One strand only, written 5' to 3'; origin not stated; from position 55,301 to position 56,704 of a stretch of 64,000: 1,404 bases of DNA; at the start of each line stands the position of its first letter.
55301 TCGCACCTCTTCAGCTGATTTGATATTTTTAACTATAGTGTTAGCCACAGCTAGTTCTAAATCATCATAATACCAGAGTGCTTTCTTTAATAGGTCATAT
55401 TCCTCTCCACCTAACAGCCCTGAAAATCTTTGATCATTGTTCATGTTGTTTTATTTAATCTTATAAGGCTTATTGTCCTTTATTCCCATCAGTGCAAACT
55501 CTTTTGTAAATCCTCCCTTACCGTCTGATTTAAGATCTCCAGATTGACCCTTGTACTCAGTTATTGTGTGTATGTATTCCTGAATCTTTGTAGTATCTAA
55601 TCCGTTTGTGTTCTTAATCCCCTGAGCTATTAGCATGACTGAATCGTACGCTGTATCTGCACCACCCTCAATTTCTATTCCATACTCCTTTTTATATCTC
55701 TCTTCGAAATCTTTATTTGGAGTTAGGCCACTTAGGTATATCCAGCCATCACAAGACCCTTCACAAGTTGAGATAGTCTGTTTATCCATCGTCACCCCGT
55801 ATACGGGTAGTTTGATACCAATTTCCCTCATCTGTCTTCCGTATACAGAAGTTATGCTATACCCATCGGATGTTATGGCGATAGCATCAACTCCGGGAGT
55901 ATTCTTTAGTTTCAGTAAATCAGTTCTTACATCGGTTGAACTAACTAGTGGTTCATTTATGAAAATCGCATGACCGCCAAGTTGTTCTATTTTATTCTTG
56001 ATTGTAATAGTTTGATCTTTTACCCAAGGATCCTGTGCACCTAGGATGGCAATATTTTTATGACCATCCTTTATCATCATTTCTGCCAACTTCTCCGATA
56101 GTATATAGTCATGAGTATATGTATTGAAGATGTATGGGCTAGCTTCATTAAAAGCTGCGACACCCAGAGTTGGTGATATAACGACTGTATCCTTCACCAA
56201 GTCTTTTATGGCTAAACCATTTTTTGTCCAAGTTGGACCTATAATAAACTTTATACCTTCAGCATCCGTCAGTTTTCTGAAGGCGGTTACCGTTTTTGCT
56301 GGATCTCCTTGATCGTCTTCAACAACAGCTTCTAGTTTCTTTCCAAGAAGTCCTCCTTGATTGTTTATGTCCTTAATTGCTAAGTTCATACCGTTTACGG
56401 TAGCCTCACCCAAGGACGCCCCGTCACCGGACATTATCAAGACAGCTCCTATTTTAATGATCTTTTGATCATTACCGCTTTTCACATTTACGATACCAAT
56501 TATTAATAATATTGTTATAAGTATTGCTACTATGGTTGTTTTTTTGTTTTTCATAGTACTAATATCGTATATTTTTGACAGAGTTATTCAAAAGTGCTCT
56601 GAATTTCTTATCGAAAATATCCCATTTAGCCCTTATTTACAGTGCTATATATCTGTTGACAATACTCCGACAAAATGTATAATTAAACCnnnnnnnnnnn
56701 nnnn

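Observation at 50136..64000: Four TrmB-like regulators and three orphan membrane-anchored solute-binding proteins in 14 kb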

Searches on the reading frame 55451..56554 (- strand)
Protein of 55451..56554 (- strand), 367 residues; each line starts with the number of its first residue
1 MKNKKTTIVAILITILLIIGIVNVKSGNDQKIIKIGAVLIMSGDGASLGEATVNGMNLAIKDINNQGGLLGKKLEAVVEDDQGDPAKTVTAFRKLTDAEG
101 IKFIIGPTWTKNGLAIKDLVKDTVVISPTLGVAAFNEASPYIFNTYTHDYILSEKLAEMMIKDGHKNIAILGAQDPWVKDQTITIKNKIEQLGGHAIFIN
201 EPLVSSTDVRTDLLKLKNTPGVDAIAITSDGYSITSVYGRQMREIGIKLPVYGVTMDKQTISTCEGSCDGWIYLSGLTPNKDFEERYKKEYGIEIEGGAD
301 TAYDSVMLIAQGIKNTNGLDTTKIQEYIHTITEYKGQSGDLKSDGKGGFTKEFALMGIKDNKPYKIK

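Call 4: search_protein_families(library=pfam, proteins=[window:55451-56554:-], max_evalue=0.01)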
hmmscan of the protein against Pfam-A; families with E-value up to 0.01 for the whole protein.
window:55451-56554:- (367 aa): 3 families
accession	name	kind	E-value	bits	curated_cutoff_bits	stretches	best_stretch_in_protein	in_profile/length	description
PF13458.12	Peripla_BP_6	-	1.4e-47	163.5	31.7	1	33-358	2-338/343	Periplasmic binding protein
PF13433.12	Peripla_BP_5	-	2.9e-19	69.8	27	1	33-345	1-322/363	Periplasmic binding protein domain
PF01094.35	ANF_receptor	-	8.5e-13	48.5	25.4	1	55-359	5-351/353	Receptor family ligand binding region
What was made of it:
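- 55451..56554 (-): SBP2: LivJ-type binding protein with an N-terminal helix. Member of the best-conserved clade shared by CPR and DPANN. PF13458 E 1.4e-47 (call 4).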

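Call 12: find_homologous_proteins(query=window:55451-56554:-)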
Query window:55451-56554:- (367 aa): 52 proteins with E <= 0.001 among 3999 candidates.
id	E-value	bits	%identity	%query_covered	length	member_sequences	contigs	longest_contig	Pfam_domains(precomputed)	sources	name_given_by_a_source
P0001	3.3e-237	805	100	100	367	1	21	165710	PF01094.35,PF13433.13,PF13458.13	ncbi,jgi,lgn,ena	jgi:branched-chain amino acid transport system substrate-binding protein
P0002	4.6e-199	679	82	100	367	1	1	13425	PF01094.35,PF13433.13,PF13458.13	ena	-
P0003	4.2e-139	482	64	91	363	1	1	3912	PF01094.35,PF13433.13,PF13458.13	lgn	-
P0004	3.1e-133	463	59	98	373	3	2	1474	PF01094.35,PF13433.13,PF13458.13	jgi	-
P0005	2.5e-132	460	60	91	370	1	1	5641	PF01094.35,PF13433.13,PF13458.13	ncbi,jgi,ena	ncbi:MAG: ABC transporter substrate-binding protein [bacterium]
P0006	1.9e-130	453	58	99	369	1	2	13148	PF01094.35,PF13433.13,PF13458.13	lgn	-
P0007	3.1e-129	449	60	91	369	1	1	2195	PF01094.35,PF13433.13,PF13458.13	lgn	-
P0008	1.0e-127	444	59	91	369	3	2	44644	PF01094.35,PF13433.13,PF13458.13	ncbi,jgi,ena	jgi:branched-chain amino acid transport system substrate-binding protein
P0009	2.5e-127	443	57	91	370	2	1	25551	PF01094.35,PF13433.13,PF13458.13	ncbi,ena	-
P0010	2.3e-125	437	57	96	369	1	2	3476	PF01094.35,PF13433.13,PF13458.13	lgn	-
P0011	2.7e-119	417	56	89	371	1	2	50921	PF01094.35,PF13433.13,PF13458.13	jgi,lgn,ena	jgi:branched-chain amino acid transport system substrate-binding protein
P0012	3.9e-117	410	54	92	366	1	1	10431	PF01094.35,PF13433.13,PF13458.13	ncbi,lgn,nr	ncbi:ABC transporter substrate-binding protein [Patescibacteria group bacterium]|nr:ABC transporter 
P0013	1.0e-114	402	53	91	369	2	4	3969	PF01094.35,PF13433.13,PF13458.13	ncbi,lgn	-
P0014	2.6e-112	394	48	98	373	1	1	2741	PF01094.35,PF13433.13,PF13458.13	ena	-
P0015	3.1e-111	390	49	92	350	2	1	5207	PF01094.35,PF13433.13,PF13458.13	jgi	-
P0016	1.3e-104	368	46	96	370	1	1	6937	PF01094.35,PF13433.13,PF13458.13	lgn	-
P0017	3.9e-101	357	48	89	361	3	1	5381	PF01094.35,PF13433.13,PF13458.13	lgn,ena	-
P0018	4.9e-99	350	46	91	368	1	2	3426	PF01094.35,PF13433.13,PF13458.13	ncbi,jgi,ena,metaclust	metaclust:\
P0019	7.0e-98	346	45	100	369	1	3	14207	PF01094.35,PF13433.13,PF13458.13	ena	-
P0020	2.3e-97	345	46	95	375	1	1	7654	PF01094.35,PF13433.13,PF13458.13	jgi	jgi:branched-chain amino acid transport system substrate-binding protein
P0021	9.2e-96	339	46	100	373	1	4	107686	PF01094.35,PF13433.13,PF13458.13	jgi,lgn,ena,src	-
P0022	9.5e-96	339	49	90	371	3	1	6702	PF01094.35,PF13433.13,PF13458.13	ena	-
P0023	1.7e-95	338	44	97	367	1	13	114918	PF01094.35,PF13433.13,PF13458.13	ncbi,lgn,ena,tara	tara:strand:- start:96909 stop:98012 length:1104 start_codon:yes stop_codon:yes gene_type:complete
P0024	1.9e-90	322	46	92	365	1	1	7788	PF01094.35,PF13433.13,PF13458.13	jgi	jgi:branched-chain amino acid transport system substrate-binding protein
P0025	3.4e-90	321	44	98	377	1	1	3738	PF01094.35,PF13433.13,PF13458.13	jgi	-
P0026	4.9e-90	320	42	92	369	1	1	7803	PF01094.35,PF13433.13,PF13458.13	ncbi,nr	ncbi:MAG: ABC transporter substrate-binding protein [Bdellovibrionales bacterium]|nr:ABC transporter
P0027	2.3e-80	289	41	98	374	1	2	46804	PF01094.35,PF13433.13,PF13458.13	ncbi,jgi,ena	ncbi:MAG: ABC transporter substrate-binding protein [archaeon]|jgi:branched-chain amino acid transpo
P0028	4.0e-75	271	39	100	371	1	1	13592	PF01094.35,PF13433.13,PF13458.13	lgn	-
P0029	5.1e-72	261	37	98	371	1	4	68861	PF01094.35,PF13433.13,PF13458.13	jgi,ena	jgi:branched-chain amino acid transport system substrate-binding protein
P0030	2.0e-56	210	34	94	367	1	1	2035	PF01094.35,PF13433.13,PF13458.13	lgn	-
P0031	2.9e-49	186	35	87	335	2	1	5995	PF01094.35,PF13433.13,PF13458.13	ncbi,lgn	-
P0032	5.4e-48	182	34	91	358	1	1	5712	PF01094.35,PF13433.13,PF13458.13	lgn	-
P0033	3.3e-33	134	30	92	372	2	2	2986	PF01094.35,PF13433.13,PF13458.13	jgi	jgi:branched-chain amino acid transport system substrate-binding protein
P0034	4.2e-26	110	27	97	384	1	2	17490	PF01094.35,PF13433.13,PF13458.13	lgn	-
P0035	4.5e-25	107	28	92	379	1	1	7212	PF01094.35,PF13433.13,PF13458.13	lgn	-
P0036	3.1e-23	101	28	91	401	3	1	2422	PF01094.35,PF13433.13,PF13458.13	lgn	-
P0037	8.8e-22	96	27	98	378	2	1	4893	PF01094.35,PF13433.13,PF13458.13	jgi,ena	-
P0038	2.5e-21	95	28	97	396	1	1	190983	PF01094.35,PF13433.13,PF13458.13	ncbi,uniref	ncbi:ABC transporter substrate-binding protein [Effusibacillus consociatus]|uniref:ABC transporter s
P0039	3.0e-19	88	27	90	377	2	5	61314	PF01094.35,PF13433.13,PF13458.13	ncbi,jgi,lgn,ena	-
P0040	2.6e-17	81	28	84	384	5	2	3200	PF01094.35,PF13433.13,PF13458.13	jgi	-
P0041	4.0e-17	81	26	94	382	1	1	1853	PF01094.35,PF13433.13,PF13458.13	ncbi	-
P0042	1.1e-15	76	26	87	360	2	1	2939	PF01094.35,PF13433.13,PF13458.13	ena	-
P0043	1.4e-13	69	25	88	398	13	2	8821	PF01094.35,PF13433.13,PF13458.13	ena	-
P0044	1.8e-13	69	26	84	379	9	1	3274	PF01094.35,PF13433.13,PF13458.13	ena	-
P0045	8.6e-13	66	26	92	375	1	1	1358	PF01094.35,PF13433.13,PF13458.13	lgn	-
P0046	6.8e-12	63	25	90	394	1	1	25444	PF01094.35,PF13433.13,PF13458.13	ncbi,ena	-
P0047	1.1e-10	59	25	91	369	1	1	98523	PF01094.35,PF13433.13,PF13458.13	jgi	jgi:branched-chain amino acid transport system substrate-binding protein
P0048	1.9e-10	59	24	82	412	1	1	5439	PF01094.35,PF13433.13,PF13458.13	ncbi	-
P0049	6.0e-8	51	28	84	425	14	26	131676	PF01094.35,PF13433.13,PF13458.13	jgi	jgi:branched-chain amino acid transport system substrate-binding protein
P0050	5.2e-7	47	26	86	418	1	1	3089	PF01094.35,PF13433.13,PF13458.13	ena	-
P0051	7.3e-6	44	22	86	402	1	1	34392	PF01094.35,PF13433.13,PF13458.13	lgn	-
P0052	6.2e-4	37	22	90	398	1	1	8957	PF01094.35,PF13433.13,PF13458.13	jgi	-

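Call 13: find_encoding_contigs(protein=P0021, flank=8000, max_places=2)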
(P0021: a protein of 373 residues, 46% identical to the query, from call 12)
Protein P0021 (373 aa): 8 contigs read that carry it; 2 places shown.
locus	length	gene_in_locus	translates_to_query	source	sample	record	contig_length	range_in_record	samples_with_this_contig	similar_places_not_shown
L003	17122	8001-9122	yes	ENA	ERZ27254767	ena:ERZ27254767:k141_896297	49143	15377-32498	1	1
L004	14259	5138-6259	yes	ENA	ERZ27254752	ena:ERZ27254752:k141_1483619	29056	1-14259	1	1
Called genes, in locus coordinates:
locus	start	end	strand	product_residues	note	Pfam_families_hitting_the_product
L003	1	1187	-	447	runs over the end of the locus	PF01565:FAD_binding_4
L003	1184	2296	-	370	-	PF02353:CMAS, PF13489:Methyltransf_23, PF01728:FtsJ (faint), PF08241:Methyltransf_11, PF08242:Methyltransf_12, PF13649:Methyltransf_25, PF13847:Methyltransf_31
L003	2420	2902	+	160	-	PF00856:SET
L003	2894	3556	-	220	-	-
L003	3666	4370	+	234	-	PF01978:TrmB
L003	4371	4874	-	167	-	-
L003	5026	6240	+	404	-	PF00270:DEAD, PF04851:ResIII, PF00271:Helicase_C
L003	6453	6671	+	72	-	-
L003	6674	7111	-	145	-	-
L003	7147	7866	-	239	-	PF01978:TrmB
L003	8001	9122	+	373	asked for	PF13433:Peripla_BP_5, PF13458:Peripla_BP_6, PF01094:ANF_receptor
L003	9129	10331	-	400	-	PF04894:Nre_N, PF04895:Nre_C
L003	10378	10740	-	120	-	-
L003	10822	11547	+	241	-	-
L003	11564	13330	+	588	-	PF04909:Amidohydro_2 (faint)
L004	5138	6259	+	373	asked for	PF13433:Peripla_BP_5, PF13458:Peripla_BP_6, PF01094:ANF_receptor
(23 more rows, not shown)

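Call 14: find_encoding_contigs(protein=P0023, flank=8000, max_places=2)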
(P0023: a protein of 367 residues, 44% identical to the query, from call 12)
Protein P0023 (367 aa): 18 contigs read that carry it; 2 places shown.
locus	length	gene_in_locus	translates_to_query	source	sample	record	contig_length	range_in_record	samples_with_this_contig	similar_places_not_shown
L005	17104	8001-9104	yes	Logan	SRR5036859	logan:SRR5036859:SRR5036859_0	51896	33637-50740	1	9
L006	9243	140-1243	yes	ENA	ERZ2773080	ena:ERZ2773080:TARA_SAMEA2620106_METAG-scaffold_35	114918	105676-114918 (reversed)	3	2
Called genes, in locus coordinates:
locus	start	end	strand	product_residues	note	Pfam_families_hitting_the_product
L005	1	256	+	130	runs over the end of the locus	-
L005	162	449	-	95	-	-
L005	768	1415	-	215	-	PF00926:DHBP_synthase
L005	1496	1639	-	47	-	PF18930:DUF5679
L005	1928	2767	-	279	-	-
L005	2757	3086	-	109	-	-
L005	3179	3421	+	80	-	-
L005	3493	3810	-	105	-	-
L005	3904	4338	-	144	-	PF00254:FKBP_C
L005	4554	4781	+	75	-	PF02697:VAPB_antitox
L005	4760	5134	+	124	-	PF01850:PIN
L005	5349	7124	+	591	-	PF04068:Fer4_RLI, PF00004:AAA (faint), PF02463:SMC_N (weak), PF00005:ABC_tran, PF07693:KAP_NTPase (faint), PF13304:AAA_21 (faint), PF00005:ABC_tran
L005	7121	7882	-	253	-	PF01978:TrmB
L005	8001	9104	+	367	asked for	PF13433:Peripla_BP_5, PF13458:Peripla_BP_6, PF01094:ANF_receptor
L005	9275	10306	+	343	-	PF01916:DS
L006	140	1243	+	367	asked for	PF13433:Peripla_BP_5, PF13458:Peripla_BP_6, PF01094:ANF_receptor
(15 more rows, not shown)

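Call 15: find_encoding_contigs(protein=P0029, flank=8000, max_places=2)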
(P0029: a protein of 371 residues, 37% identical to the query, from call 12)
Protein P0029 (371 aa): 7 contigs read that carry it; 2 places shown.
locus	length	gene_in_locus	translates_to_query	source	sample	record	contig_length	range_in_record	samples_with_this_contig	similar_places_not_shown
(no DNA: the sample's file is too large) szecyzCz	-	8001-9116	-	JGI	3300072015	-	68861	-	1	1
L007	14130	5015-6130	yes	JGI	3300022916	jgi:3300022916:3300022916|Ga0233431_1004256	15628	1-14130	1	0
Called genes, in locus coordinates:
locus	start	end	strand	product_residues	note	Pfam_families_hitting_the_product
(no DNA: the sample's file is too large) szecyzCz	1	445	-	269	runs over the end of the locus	PF01978:TrmB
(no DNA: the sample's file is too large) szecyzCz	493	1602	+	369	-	PF13433:Peripla_BP_5, PF13458:Peripla_BP_6, PF01094:ANF_receptor (weak)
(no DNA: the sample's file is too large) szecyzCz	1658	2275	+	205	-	PF01725:Ham1p_like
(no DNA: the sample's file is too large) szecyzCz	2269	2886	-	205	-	PF02163:Peptidase_M50 (faint)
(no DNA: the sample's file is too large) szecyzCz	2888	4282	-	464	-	PF02310:B12-binding, PF04055:Radical_SAM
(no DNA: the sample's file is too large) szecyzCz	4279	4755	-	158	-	PF22570:LiaF-TM (weak)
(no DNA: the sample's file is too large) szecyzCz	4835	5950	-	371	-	PF13433:Peripla_BP_5, PF13458:Peripla_BP_6, PF01094:ANF_receptor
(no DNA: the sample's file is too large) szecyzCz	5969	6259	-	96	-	-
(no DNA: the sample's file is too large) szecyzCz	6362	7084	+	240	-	PF01978:TrmB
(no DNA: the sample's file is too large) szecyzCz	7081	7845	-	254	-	PF01978:TrmB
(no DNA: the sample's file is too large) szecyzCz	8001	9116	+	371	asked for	PF13433:Peripla_BP_5, PF13458:Peripla_BP_6, PF01094:ANF_receptor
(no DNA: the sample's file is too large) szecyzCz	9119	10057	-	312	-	PF17125:Methyltr_RsmF_N, PF01189:Methyltr_RsmB-F, PF01728:FtsJ (weak), PF13847:Methyltransf_31 (weak)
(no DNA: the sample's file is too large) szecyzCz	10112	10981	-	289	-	-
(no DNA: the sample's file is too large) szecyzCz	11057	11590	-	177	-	PF08123:DOT1, PF13847:Methyltransf_31 (weak)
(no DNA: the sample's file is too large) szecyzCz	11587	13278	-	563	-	PF23613:ELP3_N (weak), PF04055:Radical_SAM, PF00583:Acetyltransf_1 (faint), PF16199:Radical_SAM_C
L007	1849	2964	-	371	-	PF13433:Peripla_BP_5, PF13458:Peripla_BP_6, PF01094:ANF_receptor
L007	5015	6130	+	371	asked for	PF13433:Peripla_BP_5, PF13458:Peripla_BP_6, PF01094:ANF_receptor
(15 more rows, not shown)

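Call 19: search_solved_structures(query=window:55451-56554:-, max_evalue=0.001, show_alignments=1)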
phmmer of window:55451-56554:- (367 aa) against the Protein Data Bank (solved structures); distinct sequences matched with E-value up to 0.001: 38.
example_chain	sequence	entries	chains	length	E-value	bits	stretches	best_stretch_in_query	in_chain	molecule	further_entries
8tg1_A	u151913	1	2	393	1.9e-20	76.7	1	29-347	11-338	Extracellular ligand-binding receptor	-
4obb_A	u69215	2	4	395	2.7e-17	66.4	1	22-315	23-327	Amino acid/amide ABC transporter substrate-binding protein, HAAT family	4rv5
4nqr_A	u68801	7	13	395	3.1e-17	66.2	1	22-315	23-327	Amino acid/amide ABC transporter substrate-binding protein, HAAT family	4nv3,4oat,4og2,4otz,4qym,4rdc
4mlc_A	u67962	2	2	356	1.5e-13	54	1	45-354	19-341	Extracellular ligand-binding receptor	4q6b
4gnr_A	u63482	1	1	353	4.8e-13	52.4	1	29-358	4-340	ABC transporter substrate-binding protein-branched chain amino acid transport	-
4ey3_A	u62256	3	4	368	1.1e-12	51.2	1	28-319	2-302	Twin-arginine translocation pathway signal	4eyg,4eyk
4n0q_A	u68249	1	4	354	1.1e-11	47.9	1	33-321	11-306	Leu/Ile/Val-binding protein homolog 3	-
1usg_A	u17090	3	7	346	2.7e-11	46.6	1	33-253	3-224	LEUCINE-SPECIFIC BINDING PROTEIN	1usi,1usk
3td9_A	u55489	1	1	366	2.8e-11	46.6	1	30-357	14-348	Branched chain amino acid ABC transporter, periplasmic amino acid-binding protein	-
2lbp_A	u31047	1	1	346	5.9e-11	45.5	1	33-253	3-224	LEUCINE-BINDING PROTEIN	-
3sg0_A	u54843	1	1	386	1e-10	44.7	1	17-253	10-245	Extracellular ligand-binding receptor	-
8q52_A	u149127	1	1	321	1.6e-10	44.1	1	33-127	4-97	Leucine-specific-binding protein,Chemotaxis protein CheY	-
4zpj_A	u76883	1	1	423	4.5e-10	42.6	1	25-248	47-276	Extracellular ligand-binding receptor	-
1z15_A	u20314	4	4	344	8.8e-10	41.7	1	33-132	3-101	Leu/Ile/Val-binding protein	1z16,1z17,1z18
4dqd_A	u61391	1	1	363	9.4e-10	41.6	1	33-253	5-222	Extracellular ligand-binding receptor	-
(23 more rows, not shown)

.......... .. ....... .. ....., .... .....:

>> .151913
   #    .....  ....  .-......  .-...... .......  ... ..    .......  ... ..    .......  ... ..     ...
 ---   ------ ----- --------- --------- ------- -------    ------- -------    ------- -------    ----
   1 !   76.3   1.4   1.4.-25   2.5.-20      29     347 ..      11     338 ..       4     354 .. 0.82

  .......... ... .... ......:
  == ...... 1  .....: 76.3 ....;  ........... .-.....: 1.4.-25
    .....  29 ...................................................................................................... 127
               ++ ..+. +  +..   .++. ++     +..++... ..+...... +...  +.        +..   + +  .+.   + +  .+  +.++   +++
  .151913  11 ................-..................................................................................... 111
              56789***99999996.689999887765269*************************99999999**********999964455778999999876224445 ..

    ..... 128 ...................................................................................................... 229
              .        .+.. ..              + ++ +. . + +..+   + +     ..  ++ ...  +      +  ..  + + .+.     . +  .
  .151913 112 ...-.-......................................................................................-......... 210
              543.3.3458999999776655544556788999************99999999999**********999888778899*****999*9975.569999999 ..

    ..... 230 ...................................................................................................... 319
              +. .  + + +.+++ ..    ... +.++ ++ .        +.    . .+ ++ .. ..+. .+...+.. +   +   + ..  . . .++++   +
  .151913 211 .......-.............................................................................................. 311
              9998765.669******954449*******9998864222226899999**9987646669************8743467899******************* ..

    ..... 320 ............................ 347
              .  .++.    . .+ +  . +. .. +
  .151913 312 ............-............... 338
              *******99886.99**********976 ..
